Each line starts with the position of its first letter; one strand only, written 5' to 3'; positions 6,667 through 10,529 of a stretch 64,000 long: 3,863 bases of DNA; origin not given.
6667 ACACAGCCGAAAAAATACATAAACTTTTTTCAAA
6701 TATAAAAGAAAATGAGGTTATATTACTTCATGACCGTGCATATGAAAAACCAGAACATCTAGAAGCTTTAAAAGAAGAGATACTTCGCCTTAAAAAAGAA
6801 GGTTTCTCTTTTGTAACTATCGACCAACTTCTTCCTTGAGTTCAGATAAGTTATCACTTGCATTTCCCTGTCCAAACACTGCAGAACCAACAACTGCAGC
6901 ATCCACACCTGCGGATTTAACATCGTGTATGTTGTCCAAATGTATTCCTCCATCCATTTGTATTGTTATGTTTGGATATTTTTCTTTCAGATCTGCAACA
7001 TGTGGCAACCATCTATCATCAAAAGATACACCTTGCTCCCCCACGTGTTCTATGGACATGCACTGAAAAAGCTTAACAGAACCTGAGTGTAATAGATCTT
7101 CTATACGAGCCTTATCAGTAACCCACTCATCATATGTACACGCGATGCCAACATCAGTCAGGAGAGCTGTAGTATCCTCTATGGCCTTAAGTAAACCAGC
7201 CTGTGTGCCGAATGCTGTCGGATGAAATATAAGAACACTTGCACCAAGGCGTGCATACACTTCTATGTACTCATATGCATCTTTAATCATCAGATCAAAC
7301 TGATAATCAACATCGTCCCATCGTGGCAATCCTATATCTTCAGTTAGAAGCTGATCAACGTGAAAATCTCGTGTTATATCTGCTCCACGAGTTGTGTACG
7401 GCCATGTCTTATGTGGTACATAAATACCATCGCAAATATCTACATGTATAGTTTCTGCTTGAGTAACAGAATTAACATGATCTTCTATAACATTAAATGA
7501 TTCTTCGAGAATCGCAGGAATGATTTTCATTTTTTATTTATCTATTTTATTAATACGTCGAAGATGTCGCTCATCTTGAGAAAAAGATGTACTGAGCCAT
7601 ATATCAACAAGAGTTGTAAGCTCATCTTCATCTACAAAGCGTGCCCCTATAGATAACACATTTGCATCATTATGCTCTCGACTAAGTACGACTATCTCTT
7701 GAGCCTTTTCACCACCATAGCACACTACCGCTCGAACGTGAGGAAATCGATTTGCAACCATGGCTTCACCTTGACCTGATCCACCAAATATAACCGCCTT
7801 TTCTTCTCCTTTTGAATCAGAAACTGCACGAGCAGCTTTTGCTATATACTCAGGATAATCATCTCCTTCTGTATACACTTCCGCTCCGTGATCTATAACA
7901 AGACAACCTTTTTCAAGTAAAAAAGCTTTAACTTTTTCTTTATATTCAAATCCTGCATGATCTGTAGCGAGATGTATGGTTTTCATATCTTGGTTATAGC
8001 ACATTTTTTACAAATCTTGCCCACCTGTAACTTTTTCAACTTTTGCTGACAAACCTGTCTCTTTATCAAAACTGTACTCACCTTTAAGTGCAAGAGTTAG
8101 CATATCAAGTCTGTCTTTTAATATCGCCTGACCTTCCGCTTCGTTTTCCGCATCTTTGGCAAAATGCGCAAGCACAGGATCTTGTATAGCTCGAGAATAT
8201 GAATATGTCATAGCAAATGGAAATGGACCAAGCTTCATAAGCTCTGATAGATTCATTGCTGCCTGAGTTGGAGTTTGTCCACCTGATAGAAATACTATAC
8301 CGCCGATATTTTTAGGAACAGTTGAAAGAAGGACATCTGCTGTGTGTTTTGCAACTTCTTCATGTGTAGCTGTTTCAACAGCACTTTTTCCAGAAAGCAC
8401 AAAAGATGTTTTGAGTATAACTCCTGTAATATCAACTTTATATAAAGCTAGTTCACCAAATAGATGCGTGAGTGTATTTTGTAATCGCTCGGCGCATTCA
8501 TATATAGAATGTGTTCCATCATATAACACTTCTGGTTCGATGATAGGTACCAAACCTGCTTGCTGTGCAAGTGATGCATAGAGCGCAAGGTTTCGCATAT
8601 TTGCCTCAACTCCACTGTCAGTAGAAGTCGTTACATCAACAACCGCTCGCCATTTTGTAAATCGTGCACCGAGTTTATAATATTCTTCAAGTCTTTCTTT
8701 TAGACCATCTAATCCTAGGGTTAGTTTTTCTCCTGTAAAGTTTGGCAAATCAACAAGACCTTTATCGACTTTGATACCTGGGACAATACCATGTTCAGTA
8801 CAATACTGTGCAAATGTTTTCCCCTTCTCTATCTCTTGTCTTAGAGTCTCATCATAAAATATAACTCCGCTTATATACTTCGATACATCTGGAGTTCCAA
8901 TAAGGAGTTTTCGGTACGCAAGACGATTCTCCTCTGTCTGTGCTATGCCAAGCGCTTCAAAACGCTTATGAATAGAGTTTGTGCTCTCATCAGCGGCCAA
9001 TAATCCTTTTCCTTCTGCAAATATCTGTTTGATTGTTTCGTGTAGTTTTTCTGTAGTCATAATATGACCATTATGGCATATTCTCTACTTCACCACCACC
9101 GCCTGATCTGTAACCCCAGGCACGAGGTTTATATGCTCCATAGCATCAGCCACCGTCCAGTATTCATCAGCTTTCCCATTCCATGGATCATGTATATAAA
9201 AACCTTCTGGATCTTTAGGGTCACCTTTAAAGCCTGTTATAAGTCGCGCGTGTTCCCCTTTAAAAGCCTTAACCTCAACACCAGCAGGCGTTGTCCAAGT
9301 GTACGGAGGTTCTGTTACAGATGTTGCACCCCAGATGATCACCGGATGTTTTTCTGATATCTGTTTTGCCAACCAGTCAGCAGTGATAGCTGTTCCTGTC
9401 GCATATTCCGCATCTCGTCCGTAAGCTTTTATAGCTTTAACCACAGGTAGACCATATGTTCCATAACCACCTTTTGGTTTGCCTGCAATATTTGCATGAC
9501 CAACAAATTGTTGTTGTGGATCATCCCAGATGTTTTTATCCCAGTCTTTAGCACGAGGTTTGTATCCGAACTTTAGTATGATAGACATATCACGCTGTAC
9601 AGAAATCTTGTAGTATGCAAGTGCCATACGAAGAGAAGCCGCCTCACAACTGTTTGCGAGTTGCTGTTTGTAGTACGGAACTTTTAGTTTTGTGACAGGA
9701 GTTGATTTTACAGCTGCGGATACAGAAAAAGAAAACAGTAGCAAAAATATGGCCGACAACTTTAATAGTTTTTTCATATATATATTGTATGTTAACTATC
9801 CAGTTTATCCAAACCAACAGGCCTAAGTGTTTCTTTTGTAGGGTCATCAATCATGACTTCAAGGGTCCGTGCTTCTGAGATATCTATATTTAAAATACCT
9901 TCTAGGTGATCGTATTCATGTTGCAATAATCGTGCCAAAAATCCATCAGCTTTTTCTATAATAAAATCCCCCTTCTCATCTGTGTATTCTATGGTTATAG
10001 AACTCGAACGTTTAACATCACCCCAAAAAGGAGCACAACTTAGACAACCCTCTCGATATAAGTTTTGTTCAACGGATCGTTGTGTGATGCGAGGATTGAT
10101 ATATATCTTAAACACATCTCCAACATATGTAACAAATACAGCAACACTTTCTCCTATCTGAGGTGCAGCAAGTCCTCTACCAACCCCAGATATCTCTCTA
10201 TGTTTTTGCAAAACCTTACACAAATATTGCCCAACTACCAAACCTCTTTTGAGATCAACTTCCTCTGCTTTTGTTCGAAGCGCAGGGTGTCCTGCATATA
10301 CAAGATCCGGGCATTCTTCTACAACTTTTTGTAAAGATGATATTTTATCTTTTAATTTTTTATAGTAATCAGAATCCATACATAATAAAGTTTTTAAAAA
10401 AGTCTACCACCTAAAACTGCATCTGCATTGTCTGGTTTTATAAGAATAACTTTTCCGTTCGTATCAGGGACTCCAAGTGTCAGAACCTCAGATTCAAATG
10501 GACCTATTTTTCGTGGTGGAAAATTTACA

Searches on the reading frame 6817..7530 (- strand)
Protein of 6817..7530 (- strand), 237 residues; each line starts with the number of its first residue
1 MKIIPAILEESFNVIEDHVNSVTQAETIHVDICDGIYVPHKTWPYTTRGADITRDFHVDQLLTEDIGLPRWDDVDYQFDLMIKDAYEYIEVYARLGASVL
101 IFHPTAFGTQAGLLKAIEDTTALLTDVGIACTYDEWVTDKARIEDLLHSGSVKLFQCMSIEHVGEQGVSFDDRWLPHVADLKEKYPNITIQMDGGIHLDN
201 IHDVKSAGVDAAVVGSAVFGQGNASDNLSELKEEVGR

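Call 75: search_protein_families(library=pfam, proteins=[window:6817-7530:-], max_evalue=0.001)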
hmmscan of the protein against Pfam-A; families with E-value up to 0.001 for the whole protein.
window:6817-7530:- (237 aa): 1 family
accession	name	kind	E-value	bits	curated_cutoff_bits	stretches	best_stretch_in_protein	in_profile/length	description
PF00834.25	Ribul_P_3_epim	-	1.6e-22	80.3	21.1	1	2-219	1-198/198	Ribulose-phosphate 3 epimerase family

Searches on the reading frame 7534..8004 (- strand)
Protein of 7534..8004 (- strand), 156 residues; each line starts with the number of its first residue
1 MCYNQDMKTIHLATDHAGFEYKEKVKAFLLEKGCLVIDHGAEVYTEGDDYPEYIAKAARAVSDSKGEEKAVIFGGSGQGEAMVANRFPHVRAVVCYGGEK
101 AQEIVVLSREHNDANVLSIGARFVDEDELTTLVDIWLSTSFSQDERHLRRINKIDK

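Call 75: search_protein_families(library=pfam, proteins=[window:7534-8004:-], max_evalue=0.001)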
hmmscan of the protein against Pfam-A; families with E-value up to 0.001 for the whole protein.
window:7534-8004:- (156 aa): 1 family
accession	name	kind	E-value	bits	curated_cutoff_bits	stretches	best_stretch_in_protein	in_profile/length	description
PF02502.23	LacAB_rpiB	-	4.4e-40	137.3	24.7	1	10-154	1-138/138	Ribose/Galactose Isomerase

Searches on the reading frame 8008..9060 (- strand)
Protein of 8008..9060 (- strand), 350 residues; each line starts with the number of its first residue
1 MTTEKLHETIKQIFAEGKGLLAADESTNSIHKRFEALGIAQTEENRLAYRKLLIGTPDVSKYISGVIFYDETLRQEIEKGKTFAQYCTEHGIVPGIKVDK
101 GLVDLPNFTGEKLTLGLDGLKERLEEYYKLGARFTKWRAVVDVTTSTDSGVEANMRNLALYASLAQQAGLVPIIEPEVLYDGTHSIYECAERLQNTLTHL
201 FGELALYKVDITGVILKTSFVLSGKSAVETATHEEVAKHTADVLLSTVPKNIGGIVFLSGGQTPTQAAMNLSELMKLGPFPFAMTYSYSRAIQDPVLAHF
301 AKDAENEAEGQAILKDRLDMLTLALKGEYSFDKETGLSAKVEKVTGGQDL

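Call 75: search_protein_families(library=pfam, proteins=[window:8008-9060:-], max_evalue=0.001)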
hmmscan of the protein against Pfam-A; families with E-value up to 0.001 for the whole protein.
window:8008-9060:- (350 aa): 1 family
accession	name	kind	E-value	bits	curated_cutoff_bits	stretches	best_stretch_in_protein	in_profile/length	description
PF00274.25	Glycolytic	-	2.3e-101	339.5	22.2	1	6-335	2-335/349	Fructose-bisphosphate aldolase class-I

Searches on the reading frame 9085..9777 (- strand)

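Call 75: search_protein_families(library=pfam, proteins=[window:9085-9777:-], max_evalue=0.001)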
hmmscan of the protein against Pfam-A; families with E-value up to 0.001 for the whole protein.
window:9085-9777:- (230 aa): 2 families
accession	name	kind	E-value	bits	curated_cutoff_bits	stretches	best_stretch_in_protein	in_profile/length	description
PF13529.12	Peptidase_C39_2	-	5.7e-21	76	24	1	31-199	1-143/143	Peptidase_C39 like family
PF12385.14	Peptidase_C70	-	9.7e-08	32.5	19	1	31-205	5-130/141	Papain-like cysteine protease AvrRpt2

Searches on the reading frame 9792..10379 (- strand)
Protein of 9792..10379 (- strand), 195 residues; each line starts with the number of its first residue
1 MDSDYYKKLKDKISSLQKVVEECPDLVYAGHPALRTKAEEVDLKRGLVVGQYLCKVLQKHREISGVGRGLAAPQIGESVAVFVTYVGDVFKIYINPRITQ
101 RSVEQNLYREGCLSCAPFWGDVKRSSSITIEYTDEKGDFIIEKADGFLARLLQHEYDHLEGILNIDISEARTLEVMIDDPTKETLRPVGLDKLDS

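Call 75: search_protein_families(library=pfam, proteins=[window:9792-10379:-], max_evalue=0.001)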
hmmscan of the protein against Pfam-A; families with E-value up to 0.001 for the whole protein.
window:9792-10379:- (195 aa): 1 family
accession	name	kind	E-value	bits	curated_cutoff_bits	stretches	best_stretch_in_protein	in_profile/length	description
PF01327.26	Pep_deformylase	-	1.8e-34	119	22.8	1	26-166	4-148/156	Polypeptide deformylase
